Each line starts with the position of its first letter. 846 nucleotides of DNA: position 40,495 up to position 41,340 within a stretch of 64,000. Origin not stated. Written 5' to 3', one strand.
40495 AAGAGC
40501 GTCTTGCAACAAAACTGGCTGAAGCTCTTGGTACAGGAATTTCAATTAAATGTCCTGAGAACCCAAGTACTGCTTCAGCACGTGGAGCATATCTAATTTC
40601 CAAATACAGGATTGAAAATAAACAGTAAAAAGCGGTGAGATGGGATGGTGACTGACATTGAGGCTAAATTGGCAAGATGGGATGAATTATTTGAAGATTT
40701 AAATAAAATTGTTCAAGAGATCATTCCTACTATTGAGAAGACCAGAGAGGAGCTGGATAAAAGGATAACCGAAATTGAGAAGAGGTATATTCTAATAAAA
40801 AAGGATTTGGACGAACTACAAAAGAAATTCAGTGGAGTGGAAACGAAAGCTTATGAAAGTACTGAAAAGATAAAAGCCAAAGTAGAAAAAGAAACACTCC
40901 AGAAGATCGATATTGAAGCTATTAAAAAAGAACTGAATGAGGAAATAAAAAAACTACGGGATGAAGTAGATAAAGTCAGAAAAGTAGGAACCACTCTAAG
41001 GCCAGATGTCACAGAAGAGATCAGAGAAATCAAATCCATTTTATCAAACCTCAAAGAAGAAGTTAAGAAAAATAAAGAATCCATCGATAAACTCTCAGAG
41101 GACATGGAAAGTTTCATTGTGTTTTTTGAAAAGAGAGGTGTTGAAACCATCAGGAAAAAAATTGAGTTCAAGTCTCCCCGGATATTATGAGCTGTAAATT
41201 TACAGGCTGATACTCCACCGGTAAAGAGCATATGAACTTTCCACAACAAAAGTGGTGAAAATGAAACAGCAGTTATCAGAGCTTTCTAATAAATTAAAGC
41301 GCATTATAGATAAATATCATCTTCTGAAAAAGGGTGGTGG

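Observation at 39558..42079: Three-gene operon: degenerate actin-fold protein, coiled-coil protein and MinD/ParA ATPase - candidate uncharacterised cytoskeletal/positioning module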

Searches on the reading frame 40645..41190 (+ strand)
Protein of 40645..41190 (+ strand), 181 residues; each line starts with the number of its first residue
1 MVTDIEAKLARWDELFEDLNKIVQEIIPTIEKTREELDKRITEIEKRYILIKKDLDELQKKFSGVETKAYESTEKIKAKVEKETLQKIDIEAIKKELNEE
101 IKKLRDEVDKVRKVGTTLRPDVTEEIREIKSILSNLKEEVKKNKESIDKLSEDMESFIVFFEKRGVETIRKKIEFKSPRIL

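Call 3: search_protein_families(library=pfam, proteins=[window:40645-41190:+], max_evalue=1)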
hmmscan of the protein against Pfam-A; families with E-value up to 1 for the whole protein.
window:40645-41190:+ (181 aa): 79 families (the best 25 are shown)
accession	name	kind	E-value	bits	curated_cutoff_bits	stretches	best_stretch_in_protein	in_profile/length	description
PF14357.11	DUF4404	-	7.3e-05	23.8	27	1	97-162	1-61/83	Domain of unknown function (DUF4404)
PF04513.17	Baculo_PEP_C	-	0.00018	22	38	1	84-155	46-116/140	Baculovirus polyhedron envelope protein, PEP, C terminus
PF07889.17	DUF1664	-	0.00031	21.2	34.6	1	89-154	56-117/124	Protein of unknown function (DUF1664)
PF16043.11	DUF4795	-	0.0011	18.8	34.8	1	51-110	93-151/208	Domain of unknown function (DUF4795)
PF11559.13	ADIP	-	0.0014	19.2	34.3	1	25-113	59-147/151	Afadin- and alpha -actinin-Binding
PF04102.17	SlyX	-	0.0016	19.5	30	1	2-38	5-41/67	SlyX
PF09177.16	STX6_10_61_N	-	0.0022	18.9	29.4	1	3-71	8-73/99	Syntaxin 6/10/61, N-terminal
PF21773.2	ODAD1_CC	-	0.0023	17.5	27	1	96-177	195-278/287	ODAD1 central coiled coil region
PF04108.17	ATG17_like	-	0.0025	17.8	43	1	52-162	55-156/355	Autophagy protein ATG17-like domain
PF20400.3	BAR_4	-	0.0027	17.9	27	1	117-163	39-85/192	BAR-like domain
PF07464.16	ApoLp-III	-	0.0029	18.2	36.3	1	95-150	21-77/146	Apolipophorin-III precursor (apoLp-III)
PF01442.23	Apolipoprotein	-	0.0038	17.4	90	1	51-158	2-101/190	Apolipoprotein A1/A4/E domain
PF06103.16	DUF948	-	0.0059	17.2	37.2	1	101-153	21-76/89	Bacterial protein of unknown function (DUF948)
PF00435.27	Spectrin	-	0.0087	17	29.9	1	3-60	44-101/105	Spectrin repeat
PF08702.15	Fib_alpha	-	0.0096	16.6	29.9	1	93-172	29-103/143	Fibrinogen alpha/beta chain family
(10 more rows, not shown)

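Call 4: search_protein_families(library=ncbifam, proteins=[window:40645-41190:+], max_evalue=1)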
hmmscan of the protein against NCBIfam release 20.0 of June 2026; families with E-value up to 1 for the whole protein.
window:40645-41190:+ (181 aa): 41 families (the best 25 are shown)
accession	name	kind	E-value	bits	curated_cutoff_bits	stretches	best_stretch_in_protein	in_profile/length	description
NF045487.1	ASRP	equivalog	4.1e-06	25.7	300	1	3-152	121-270/593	archaea-specific SMC-related protein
TIGR02168.1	SMC_prok_B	equivalog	2.3e-05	22.3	567.35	1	18-155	355-864/1181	chromosome segregation protein SMC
TIGR02169.1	SMC_prok_A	equivalog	8.5e-05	20.4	729.4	1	11-154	232-822/1165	chromosome segregation protein SMC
NF041034.1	Rad50_Sulf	equivalog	0.00021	19.3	1000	1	16-144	299-425/872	DNA double-strand break repair ATPase Rad50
NF041035.1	Rad50_Halo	equivalog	0.00024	19.6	1000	1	5-167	246-406/883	DNA double-strand break repair ATPase Rad50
TIGR04211.1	SH3_and_anchor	equivalog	0.00037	20.1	65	1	22-119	63-159/198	TIGR04211 family SH3 domain-containing protein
NF043058.1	T4SS_LegC2C7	subfamily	0.00071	18.6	350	1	18-157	108-250/348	LegC2/C7 family Dot/Icm T4SS effector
TIGR03017.1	EpsF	equivalog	0.00086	18.1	422.75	1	39-151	201-313/444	chain length determinant protein EpsF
NF045780.1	TrlF_fam_ATP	equivalog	0.001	17.9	350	1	13-162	566-722/944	TrlF family AAA-like ATPase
NF033144.1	rifampin_ARR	equivalog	0.0018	18.1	130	1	50-106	68-123/131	NAD(+)--rifampin ADP-ribosyltransferase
NF041792.2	2_anti-phage_ZorA2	equivalog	0.0021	16.7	700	1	122-164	275-317/550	type II Zorya anti-phage system protein ZorA2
TIGR04320.1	Surf_Exclu_PgrA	domain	0.005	16.2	70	1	38-154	255-352/360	SEC10/PgrA surface exclusion domain-containing protein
TIGR04527.1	mycoplas_twoTM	subfamily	0.0093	15.7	125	1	15-151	41-180/248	MG_279/MG_280 family protein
NF043078.1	MMSYN1_0168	equivalog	0.0093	14.6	800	1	20-174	69-221/649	oligopeptide ABC transporter ATP-binding protein OppF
NF033885.1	conj_TraP_IncI1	equivalog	0.011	15.5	135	1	110-155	72-117/217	conjugal transfer protein TraP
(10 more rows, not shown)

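Call 35: find_homologous_proteins(query=A2, max_evalue=0.001)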
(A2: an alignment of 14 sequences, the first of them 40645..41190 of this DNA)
Query A2 (14 sequences) (181 aa, profile of the alignment): 5 proteins with E <= 0.001 among 8000 candidates.
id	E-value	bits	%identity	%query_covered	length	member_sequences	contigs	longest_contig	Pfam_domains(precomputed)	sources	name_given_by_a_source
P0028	2.7e-42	163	100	100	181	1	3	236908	-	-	-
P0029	1.1e-41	161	26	99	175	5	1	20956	PF04513.18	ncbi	-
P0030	1.8e-34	137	29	99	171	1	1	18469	PF01442.24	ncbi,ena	-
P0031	3.7e-22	97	25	96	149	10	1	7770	-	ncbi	-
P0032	3.4e-4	39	26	38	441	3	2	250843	PF04513.18,PF01442.24,PF06103.17,PF07889.18,PF05478.17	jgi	jgi:chromosome segregation ATPase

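Call 46: find_encoding_contigs(protein=P0031, flank=5000, max_places=2)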
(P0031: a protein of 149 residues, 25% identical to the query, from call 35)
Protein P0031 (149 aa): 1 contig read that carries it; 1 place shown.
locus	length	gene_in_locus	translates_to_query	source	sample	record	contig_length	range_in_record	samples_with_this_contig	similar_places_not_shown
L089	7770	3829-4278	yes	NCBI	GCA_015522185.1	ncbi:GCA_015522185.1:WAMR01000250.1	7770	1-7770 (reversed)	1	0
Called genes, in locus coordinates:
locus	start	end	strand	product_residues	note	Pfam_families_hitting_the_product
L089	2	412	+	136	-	?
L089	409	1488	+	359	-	-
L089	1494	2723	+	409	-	-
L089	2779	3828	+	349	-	PF06723:MreB_Mbl, PF25229:Salactin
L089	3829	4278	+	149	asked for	-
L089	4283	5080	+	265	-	PF00142:Fer4_NifH (faint), PF01656:CbiA, PF02374:ArsA_ATPase (faint), PF09140:MipZ, PF10609:ParA, PF13614:AAA_31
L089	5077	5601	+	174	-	-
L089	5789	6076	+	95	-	PF08734:GYD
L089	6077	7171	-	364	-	PF22020:RlmL_1st, PF02926:THUMP, PF01555:N6_N4_Mtase (faint), PF01170:UPF0020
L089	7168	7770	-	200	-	?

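Call 50: search_protein_representatives(alignment_id=A3)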
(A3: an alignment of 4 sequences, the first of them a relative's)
Query: 4 sequences, 172 profile positions. Proteins with E-value up to 0.001 (for the whole library): 365; up to 1e-10: 13; up to 1e-30: 4. The best 150 are listed.
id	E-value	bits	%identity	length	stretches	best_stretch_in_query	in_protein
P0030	8.6e-74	263.3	-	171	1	3-172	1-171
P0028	1.9e-62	226.3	-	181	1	1-172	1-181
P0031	1.1e-46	175.1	-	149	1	4-172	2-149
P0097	2.4e-31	125.1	-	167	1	3-172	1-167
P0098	8.4e-30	120.1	-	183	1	3-172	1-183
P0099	1.2e-29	119.6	-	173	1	3-172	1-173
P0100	5.3e-18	81.7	-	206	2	33-172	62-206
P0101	5.6e-14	68.6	-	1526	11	17-143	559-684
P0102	1.7e-13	67.0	-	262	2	6-138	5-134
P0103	2.5e-13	66.5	-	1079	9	88-165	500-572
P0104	5.2e-11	58.9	-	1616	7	23-125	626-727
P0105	7.6e-11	58.4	-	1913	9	38-154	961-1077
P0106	9.0e-11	58.1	-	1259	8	22-153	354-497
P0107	1.1e-10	57.9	-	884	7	20-113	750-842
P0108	1.2e-10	57.7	-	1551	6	37-105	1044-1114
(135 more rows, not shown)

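Call 68: search_protein_families(library=pfam, alignment_id=A2, max_evalue=0.01)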
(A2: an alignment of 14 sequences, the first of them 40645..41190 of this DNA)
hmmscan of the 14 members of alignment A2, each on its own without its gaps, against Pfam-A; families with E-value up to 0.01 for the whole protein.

A. member 1, window:40645-41190:+ (181 aa): 16 families
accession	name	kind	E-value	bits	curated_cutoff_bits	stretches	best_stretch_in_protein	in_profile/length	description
PF14357.11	DUF4404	-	7.3e-05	23.8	27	1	97-162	1-61/83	Domain of unknown function (DUF4404)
PF04513.17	Baculo_PEP_C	-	0.00018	22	38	0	84-155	46-116/140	Baculovirus polyhedron envelope protein, PEP, C terminus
PF07889.17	DUF1664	-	0.00031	21.2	34.6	0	89-154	56-117/124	Protein of unknown function (DUF1664)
PF16043.11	DUF4795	-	0.0011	18.8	34.8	0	51-110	93-151/208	Domain of unknown function (DUF4795)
PF11559.13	ADIP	-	0.0014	19.2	34.3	0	25-113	59-147/151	Afadin- and alpha -actinin-Binding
PF04102.17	SlyX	-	0.0016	19.5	30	0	2-38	5-41/67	SlyX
PF09177.16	STX6_10_61_N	-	0.0022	18.9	29.4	0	3-71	8-73/99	Syntaxin 6/10/61, N-terminal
PF21773.2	ODAD1_CC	-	0.0023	17.5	27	1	96-177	195-278/287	ODAD1 central coiled coil region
PF04108.17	ATG17_like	-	0.0025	17.8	43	0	52-162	55-156/355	Autophagy protein ATG17-like domain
PF20400.3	BAR_4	-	0.0027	17.9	27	0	117-163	39-85/192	BAR-like domain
PF07464.16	ApoLp-III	-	0.0029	18.2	36.3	0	95-150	21-77/146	Apolipophorin-III precursor (apoLp-III)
PF01442.23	Apolipoprotein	-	0.0038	17.4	90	0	51-158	2-101/190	Apolipoprotein A1/A4/E domain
PF06103.16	DUF948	-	0.0059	17.2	37.2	0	101-153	21-76/89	Bacterial protein of unknown function (DUF948)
PF00435.27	Spectrin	-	0.0087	17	29.9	0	3-60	44-101/105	Spectrin repeat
PF08702.15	Fib_alpha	-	0.0096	16.6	29.9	0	93-172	29-103/143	Fibrinogen alpha/beta chain family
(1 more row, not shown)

B. families by the number of members that match (of 14 scanned): 143 families (the first 25 are shown)
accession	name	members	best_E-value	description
PF04513.17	Baculo_PEP_C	13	4e-09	Baculovirus polyhedron envelope protein, PEP, C terminus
PF07889.17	DUF1664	12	2.1e-05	Protein of unknown function (DUF1664)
PF06103.16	DUF948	7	4.6e-05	Bacterial protein of unknown function (DUF948)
PF04108.17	ATG17_like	7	0.00059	Autophagy protein ATG17-like domain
PF08702.15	Fib_alpha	7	0.0014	Fibrinogen alpha/beta chain family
PF05377.16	FlaC_arch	6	9.4e-05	Flagella accessory protein C (FlaC)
PF10046.14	BLOC1_2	6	0.00014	Biogenesis of lysosome-related organelles complex-1 subunit 2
PF07926.17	TPR_MLP1_2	6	0.00023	TPR/MLP1/MLP2-like protein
PF00038.26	Filament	5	2.2e-06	Intermediate filament protein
PF06009.19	Laminin_II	5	1.4e-05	Laminin Domain II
PF19111.5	DUF5798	5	0.00096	Family of unknown function (DUF5798)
PF19220.6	Rod_CreS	4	3.9e-07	Crescentin, rod domain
PF05791.16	Bacillus_HBL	4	3.5e-06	Bacillus haemolytic enterotoxin (HBL)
PF01442.23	Apolipoprotein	4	1.3e-05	Apolipoprotein A1/A4/E domain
PF02050.21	FliJ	4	7.3e-05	Flagellar FliJ protein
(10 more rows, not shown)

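Call 69: search_solved_structures(query=A2, max_evalue=0.01)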
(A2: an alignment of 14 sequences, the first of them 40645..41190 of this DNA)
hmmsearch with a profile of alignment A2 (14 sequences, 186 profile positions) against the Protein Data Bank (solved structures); distinct sequences matched with E-value up to 0.01: 133 (the best 60 are shown).
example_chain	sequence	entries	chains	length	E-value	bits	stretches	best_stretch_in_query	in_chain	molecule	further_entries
6gao_A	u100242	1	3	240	1.6e-09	41.3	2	26-142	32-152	Outer capsid protein sigma-1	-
3s84_A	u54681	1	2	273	1.1e-07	35.3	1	16-169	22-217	Apolipoprotein A-IV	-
9ugr_A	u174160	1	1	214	2.8e-06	30.7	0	69-162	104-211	Syn-F4-Link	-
9hx4_F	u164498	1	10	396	3.2e-06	30.6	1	17-164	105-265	Apolipoprotein A-IV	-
7zr2_A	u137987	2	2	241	5.6e-06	29.8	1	34-161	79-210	Spike protein S2',Chimeric protein mimic of SARS-CoV-2 Spike HR1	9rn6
9r1o_A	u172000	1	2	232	9e-06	29.1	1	27-169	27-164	sc-apCC-6-DPH-NR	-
8qae_A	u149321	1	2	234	1.5e-05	28.3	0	17-171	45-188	sc-apCC-6-SLLA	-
6kos_A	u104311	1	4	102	1.7e-05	28.2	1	71-161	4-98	SUWA (Super WA20)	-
6gaj_A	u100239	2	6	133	1.7e-05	28.2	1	81-167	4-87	Outer capsid protein sigma-1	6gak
2ch7_A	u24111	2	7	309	1.8e-05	28.1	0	25-157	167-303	METHYL-ACCEPTING CHEMOTAXIS PROTEIN | Methyl-accepting chemotaxis protein 2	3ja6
2ch7_B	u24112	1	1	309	3.1e-05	27.3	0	25-157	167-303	METHYL-ACCEPTING CHEMOTAXIS PROTEIN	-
2l7b_A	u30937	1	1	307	3.3e-05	27.3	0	16-153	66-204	Apolipoprotein E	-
3ja6_H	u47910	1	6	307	3.4e-05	27.2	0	25-157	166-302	Methyl-accepting chemotaxis protein 2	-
4tql_A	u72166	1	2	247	4.4e-05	26.8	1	13-160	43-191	Three helix bundle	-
9y6s_4K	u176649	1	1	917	4.6e-05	26.8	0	42-167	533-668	IJAP1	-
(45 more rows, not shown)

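Call 73: predict_structure(alignment_id=A3)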
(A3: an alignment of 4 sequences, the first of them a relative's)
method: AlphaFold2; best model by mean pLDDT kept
length: 181 residues; sequences in the alignment: 4
mean_pLDDT: 72.6   pTM: 0.31
mean pLDDT of the five models: 72.6, 65.8, 64.6, 59.3, 50.8
residues with pLDDT >= 90: 2; 70-90: 120; 50-70: 45; < 50: 14
segments of 3 or more residues with pLDDT < 50: 114-121, 177-181
pLDDT, mean of each block of 10 residues (from residue 1): 77 85 85 88 86 81 72 73 70 77 78 46 58 72 77 70 62 51 37
secondary structure, 60 per line:
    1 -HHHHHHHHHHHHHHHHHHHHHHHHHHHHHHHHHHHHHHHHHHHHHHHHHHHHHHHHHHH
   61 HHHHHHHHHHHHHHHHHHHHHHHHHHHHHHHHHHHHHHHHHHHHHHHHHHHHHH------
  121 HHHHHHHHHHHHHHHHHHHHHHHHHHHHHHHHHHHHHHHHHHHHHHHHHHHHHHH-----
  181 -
elements in order: H2-114 H121-175

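Call 74: search_protein_families(library=padloc, proteins=[window:40645-41190:+], max_evalue=0.001)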
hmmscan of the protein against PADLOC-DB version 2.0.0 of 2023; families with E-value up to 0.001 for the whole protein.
window:40645-41190:+ (181 aa): 16 families
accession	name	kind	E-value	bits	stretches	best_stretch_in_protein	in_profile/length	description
PDLC00551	JetC2|JetC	-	2.6e-06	23.6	1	27-174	787-931/1365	DUF3584 domain; MukB-like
PDLC03865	LmuB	-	4.1e-06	23.3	1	12-166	553-696/1007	-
PDLC00514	JetC1|JetC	-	6e-06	22.4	1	18-129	348-458/1117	DUF3584 domain; MukB-like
PDLC00638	ZorA2|ZorA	-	9.4e-06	22.7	0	11-105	421-511/545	MotA/ExbB/TolQ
PDLC00006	DruC1|DruC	-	8e-05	19.3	1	35-158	164-286/626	Unknown function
PDLC00512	JetC1|JetC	-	0.00017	17.8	1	5-151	698-845/1123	DUF3584 domain; MukB-like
PDLC03839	LeoA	-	0.00018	18.7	1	10-172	259-417/559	-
PDLC00503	JetC1|JetC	-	0.00018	17.7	0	5-68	416-479/1146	DUF3584 domain; MukB-like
PDLC00519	JetC1|JetC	-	0.0003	17.1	1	34-155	272-458/1097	DUF3584 domain; MukB-like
PDLC00581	JetC3|JetC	-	0.00039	16.4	1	32-167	848-986/1473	DUF3584 domain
PDLC00517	JetC1|JetC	-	0.00061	16.2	1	38-155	636-757/1119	DUF3584 domain; MukB-like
PDLC00506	JetC1|JetC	-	0.00064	15.8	1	28-141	235-343/1149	DUF3584 domain; MukB-like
PDLC00518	JetC1|JetC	-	0.00064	15.7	1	25-124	362-461/1112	DUF3584 domain; MukB-like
PDLC00580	JetC3|JetC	-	0.00066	16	1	17-155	255-392/1068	DUF3584 domain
PDLC03863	LmuB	-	0.00082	16.2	0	9-173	250-411/610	-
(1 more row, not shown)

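Call 77: search_protein_families(library=pfam, proteins=[L089:5077-5601:+], max_evalue=0.01)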
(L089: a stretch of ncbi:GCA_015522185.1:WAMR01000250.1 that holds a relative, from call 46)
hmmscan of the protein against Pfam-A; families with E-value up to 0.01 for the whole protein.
L089:5077-5601:+ (174 aa): 0 families
